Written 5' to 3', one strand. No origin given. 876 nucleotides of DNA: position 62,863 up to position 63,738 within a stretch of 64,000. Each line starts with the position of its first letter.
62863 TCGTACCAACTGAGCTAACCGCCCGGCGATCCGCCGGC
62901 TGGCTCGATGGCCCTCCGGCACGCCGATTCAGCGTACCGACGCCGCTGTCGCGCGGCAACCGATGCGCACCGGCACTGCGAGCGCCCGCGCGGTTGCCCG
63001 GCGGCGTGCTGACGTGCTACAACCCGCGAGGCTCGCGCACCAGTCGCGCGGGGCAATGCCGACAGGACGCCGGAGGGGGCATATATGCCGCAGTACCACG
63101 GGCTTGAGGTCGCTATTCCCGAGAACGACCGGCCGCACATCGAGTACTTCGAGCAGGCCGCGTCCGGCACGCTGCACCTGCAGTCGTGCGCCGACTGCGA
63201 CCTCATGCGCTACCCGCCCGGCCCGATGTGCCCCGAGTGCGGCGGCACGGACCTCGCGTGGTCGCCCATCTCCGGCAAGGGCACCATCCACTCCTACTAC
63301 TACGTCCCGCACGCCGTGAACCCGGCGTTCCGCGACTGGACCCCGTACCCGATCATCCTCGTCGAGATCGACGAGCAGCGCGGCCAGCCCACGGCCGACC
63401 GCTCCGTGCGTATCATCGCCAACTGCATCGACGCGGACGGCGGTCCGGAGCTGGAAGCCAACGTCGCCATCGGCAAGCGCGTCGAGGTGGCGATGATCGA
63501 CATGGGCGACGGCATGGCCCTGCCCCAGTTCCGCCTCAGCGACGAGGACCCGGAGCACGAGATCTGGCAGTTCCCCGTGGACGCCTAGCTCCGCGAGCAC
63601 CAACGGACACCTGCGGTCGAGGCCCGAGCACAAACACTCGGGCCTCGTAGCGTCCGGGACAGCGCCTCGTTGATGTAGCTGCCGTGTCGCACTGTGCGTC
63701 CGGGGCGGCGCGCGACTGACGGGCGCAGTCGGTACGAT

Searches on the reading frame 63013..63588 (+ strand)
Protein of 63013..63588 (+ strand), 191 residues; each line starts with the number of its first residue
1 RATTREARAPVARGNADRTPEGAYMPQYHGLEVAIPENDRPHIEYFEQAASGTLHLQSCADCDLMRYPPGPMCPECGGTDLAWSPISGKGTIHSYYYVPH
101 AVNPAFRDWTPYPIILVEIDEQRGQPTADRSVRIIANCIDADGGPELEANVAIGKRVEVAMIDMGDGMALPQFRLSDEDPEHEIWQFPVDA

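Call 73: search_protein_families(library=pfam, proteins=[window:63013-63588:+], max_evalue=0.01)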
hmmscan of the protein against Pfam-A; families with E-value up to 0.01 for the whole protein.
window:63013-63588:+ (191 aa): 2 families
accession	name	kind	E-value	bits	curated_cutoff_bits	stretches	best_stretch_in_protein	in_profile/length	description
PF01796.24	OB_ChsH2_C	-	2.8e-10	40.4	27.1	1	83-160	1-63/65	ChsH2, C-terminal OB-fold domain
PF12172.15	zf-ChsH2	-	1.5e-07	31.5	23.2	1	47-81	2-36/37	ChsH2, rubredoxin-like zinc ribbon domain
